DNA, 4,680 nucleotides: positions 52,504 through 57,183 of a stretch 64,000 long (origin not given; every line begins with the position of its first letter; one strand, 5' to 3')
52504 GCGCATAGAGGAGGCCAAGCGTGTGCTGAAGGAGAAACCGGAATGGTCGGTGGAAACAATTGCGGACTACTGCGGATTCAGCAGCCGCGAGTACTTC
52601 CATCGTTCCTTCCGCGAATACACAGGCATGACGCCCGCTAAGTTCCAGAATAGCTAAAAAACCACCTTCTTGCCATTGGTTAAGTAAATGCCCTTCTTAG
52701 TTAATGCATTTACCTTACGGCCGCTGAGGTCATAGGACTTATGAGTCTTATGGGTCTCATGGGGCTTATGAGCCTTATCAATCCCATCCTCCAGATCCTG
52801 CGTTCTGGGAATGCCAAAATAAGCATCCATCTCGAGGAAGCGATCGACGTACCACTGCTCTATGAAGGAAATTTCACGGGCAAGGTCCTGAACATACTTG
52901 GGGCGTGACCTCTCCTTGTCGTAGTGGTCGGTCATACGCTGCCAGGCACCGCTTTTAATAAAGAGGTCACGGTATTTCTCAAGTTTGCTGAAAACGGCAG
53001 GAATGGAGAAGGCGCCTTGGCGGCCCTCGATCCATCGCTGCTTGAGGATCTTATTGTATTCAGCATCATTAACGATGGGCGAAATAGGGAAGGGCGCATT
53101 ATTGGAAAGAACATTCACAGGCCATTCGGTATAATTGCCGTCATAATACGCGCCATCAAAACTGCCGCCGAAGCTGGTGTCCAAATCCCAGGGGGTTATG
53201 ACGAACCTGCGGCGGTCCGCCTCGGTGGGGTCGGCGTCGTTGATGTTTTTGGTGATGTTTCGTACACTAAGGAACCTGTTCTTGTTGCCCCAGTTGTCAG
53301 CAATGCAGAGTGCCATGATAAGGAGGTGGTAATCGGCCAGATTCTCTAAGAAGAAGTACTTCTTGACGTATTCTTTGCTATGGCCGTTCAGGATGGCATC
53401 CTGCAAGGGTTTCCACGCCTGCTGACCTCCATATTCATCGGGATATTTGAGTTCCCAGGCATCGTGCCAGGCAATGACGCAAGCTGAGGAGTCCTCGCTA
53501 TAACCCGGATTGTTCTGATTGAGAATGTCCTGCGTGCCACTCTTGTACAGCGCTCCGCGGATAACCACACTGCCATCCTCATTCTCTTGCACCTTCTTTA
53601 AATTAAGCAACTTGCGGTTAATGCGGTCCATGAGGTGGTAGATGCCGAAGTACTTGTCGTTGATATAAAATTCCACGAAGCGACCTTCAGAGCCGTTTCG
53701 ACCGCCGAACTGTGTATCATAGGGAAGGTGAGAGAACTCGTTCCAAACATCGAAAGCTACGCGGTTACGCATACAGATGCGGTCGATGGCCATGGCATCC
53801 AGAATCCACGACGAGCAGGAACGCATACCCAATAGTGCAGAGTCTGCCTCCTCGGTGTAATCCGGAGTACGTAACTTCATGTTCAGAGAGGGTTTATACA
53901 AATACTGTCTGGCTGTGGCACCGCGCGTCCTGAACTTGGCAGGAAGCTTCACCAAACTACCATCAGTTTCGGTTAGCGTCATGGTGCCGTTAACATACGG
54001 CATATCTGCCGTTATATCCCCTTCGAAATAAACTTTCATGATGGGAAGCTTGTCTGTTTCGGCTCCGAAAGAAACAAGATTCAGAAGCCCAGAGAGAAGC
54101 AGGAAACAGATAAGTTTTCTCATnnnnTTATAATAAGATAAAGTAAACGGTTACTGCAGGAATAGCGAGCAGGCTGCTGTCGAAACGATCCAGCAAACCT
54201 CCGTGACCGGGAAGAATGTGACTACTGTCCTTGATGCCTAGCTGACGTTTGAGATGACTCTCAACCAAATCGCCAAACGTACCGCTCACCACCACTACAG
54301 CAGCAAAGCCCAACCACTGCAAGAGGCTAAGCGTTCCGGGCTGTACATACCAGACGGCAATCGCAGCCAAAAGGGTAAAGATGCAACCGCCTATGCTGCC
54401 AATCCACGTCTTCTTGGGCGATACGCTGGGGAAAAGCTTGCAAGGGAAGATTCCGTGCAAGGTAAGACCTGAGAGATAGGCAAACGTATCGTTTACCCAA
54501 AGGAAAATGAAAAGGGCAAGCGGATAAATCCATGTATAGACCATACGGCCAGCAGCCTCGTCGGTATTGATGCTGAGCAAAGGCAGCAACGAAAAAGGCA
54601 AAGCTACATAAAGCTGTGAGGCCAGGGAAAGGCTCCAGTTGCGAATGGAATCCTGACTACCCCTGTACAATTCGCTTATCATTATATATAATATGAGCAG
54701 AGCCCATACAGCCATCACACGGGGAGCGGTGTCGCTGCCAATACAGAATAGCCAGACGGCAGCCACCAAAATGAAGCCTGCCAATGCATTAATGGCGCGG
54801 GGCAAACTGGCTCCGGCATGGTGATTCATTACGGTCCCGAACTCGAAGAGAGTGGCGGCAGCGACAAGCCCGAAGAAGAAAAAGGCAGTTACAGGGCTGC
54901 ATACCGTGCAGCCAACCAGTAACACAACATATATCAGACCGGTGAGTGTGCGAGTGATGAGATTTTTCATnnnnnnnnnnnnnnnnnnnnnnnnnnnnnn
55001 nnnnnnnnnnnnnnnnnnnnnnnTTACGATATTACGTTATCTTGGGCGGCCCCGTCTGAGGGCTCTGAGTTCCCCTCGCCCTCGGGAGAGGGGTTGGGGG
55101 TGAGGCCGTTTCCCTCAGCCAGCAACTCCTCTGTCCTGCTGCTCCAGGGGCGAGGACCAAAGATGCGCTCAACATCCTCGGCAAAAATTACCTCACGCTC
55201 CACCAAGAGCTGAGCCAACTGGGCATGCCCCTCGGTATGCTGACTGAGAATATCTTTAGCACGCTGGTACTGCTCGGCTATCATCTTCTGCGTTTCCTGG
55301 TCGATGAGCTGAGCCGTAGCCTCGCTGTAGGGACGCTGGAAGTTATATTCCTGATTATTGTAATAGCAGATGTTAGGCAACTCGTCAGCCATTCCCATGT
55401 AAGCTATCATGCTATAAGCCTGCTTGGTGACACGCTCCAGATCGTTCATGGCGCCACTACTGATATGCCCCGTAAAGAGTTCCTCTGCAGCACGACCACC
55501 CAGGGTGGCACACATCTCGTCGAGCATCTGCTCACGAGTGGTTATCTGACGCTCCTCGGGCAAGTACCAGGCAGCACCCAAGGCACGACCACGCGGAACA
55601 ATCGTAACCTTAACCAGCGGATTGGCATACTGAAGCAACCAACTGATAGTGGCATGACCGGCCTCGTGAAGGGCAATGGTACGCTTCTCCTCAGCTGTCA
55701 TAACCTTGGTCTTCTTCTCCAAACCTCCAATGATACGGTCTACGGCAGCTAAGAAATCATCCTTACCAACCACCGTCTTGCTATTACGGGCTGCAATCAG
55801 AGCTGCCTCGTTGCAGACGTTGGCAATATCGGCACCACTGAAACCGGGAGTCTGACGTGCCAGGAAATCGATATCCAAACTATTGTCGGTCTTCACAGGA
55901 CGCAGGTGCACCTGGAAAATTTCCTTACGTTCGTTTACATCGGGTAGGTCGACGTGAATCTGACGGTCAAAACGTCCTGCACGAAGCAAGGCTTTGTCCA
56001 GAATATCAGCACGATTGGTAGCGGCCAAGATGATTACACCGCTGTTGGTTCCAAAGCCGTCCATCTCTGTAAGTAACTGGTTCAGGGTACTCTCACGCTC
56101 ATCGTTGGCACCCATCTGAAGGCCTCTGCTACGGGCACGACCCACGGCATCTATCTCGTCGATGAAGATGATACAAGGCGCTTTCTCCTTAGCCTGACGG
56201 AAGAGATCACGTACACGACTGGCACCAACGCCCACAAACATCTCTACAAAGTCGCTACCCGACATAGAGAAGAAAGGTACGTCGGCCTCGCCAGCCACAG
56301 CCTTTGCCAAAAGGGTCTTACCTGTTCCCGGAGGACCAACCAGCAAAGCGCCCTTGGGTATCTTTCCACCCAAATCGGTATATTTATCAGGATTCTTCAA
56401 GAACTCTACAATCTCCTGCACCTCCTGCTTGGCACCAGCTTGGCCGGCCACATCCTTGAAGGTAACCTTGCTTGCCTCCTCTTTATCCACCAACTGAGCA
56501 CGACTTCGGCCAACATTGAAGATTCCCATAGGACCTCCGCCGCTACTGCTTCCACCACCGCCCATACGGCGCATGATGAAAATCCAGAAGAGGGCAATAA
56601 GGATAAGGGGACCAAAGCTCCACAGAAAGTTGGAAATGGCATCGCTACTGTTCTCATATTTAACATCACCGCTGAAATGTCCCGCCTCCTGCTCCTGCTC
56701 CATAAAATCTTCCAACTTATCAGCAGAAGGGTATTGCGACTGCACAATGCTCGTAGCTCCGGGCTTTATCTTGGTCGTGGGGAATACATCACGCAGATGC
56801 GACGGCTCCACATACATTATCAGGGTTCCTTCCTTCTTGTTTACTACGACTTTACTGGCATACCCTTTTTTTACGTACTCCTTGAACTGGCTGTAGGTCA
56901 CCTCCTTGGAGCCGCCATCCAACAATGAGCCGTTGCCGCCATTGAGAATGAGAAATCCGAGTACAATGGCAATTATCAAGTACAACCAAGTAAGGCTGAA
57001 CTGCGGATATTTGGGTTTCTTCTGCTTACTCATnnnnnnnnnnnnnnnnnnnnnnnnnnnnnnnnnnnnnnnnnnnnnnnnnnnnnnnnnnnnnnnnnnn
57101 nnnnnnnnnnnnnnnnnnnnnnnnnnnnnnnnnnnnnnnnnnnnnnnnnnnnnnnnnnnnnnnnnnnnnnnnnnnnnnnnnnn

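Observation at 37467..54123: Candidate surface-protein locus: a 3153-aa LamG-rich T9SS protein with a coupled partner, an ASST-like lipoprotein, a C1 peptidase, a membrane AraC regulator and a CotH-like T9SS protein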

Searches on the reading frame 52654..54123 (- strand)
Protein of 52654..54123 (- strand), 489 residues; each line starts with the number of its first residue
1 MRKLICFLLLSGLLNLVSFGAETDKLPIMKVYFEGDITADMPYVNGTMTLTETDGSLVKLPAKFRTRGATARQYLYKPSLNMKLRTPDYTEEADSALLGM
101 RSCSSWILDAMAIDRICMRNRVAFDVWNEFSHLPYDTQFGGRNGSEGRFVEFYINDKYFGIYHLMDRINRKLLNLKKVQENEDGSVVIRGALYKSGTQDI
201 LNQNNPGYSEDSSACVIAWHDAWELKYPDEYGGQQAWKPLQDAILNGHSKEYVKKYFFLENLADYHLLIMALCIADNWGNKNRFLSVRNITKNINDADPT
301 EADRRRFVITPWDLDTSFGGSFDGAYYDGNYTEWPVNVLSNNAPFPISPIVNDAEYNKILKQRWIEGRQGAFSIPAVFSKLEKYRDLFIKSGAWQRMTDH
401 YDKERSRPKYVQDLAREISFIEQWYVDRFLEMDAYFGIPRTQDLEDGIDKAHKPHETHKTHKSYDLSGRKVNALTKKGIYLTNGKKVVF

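Call 5: search_protein_families(library=pfam, proteins=[window:52654-54123:-], max_evalue=0.01)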
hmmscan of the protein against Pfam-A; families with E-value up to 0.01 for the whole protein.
window:52654-54123:- (489 aa): 1 family
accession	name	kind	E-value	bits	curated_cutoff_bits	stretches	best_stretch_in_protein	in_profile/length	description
PF08757.17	CotH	-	1.8e-29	103.8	23.8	1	65-425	2-315/322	CotH kinase protein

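Call 6: search_protein_families(library=ncbifam, proteins=[window:52654-54123:-], max_evalue=0.01)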
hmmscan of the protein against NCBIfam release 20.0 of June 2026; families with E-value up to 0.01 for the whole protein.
window:52654-54123:- (489 aa): 0 families

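Call 92: search_protein_families(library=padloc, proteins=[window:52654-54123:-], max_evalue=0.01)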
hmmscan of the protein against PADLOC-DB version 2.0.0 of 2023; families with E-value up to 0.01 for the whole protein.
window:52654-54123:- (489 aa): 0 families

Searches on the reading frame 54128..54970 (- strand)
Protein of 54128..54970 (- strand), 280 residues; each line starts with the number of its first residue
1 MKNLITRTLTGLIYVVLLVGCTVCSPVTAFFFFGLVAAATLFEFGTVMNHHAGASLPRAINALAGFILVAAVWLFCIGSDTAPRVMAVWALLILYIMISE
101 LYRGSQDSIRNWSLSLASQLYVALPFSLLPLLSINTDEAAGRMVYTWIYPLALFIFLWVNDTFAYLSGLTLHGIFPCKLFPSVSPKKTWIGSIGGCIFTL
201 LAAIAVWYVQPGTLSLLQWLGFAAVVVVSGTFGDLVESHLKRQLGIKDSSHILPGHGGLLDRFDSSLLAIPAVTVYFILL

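Call 6: search_protein_families(library=ncbifam, proteins=[window:54128-54970:-], max_evalue=0.01)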
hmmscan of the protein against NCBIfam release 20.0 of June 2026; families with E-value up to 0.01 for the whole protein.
window:54128-54970:- (280 aa): 2 families
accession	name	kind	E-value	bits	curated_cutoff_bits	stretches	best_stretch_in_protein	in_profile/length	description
NF008635.0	PRK11624.1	equivalog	6.6e-23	81.5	385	1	6-279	4-280/285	phosphatidate cytidylyltransferase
NF003114.0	PRK04032.1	equivalog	6.3e-05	22.9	148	1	187-251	50-115/172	CDP-2,3-bis-(O-geranylgeranyl)-sn-glycerol synthase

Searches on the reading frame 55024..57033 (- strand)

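Call 6: search_protein_families(library=ncbifam, proteins=[window:55024-57033:-], max_evalue=0.01)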
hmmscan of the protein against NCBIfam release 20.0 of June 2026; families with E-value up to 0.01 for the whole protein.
window:55024-57033:- (669 aa): 27 families (the best 25 are shown)
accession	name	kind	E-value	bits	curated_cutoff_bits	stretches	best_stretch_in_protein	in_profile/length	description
TIGR01241.2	FtsH_fam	equivalog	1.1e-239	797.2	600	1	27-621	8-598/598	ATP-dependent zinc metalloprotease FtsH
NF008004.0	PRK10733.1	equivalog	9e-160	532.7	1008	1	130-625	97-593/644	ATP-dependent zinc metalloprotease FtsH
NF003069.1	PRK03992.1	subfamily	4.6e-89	299.2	500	1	178-436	116-374/379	proteasome-activating nucleotidase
TIGR01242.2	TIGR01242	subfamily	2.3e-83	280.2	500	1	183-437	104-358/362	proteasome-activating nucleotidase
NF047747.1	PrtsmActNtasePan2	equivalog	6.5e-76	256.1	700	1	177-434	135-392/397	proteasome-activating nucleotidase Pan2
NF047748.1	PrtsmActNtasePan1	equivalog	4.1e-72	243.4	750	1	177-435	132-390/405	proteasome-activating nucleotidase Pan1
TIGR01243.1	CDC48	subfamily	8.7e-72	242.5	802.65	1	186-439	446-697/733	CDC48 family AAA ATPase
NF041006.2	cell_div_CdvC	equivalog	8.7e-41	140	650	1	185-413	95-321/370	cell division protein CdvC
NF042959.1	IteA_antiphage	equivalog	8.2e-40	137.1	510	1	177-443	77-333/367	anti-phage ATPase IteA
TIGR03689.1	pup_AAA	equivalog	5.5e-39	134.2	504.75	1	180-379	169-380/512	proteasome ATPase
NF003229.0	PRK04195.1-5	equivalog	7.1e-10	38.1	280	1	191-299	15-117/413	replication factor C large subunit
NF003745.1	PRK05342.1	equivalog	2e-06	26.9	359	1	229-301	112-190/418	ATP-dependent Clp protease ATP-binding subunit ClpX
TIGR00382.1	clpX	equivalog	3.3e-06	26.4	370.75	1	229-300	120-197/414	ATP-dependent protease ATP-binding subunit ClpX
NF003226.0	PRK04195.1-1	equivalog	3.7e-06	26.2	588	1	191-297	12-111/405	replication factor C large subunit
NF003230.0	PRK04195.1-6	equivalog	4e-06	25.8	441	1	191-261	12-74/494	replication factor C large subunit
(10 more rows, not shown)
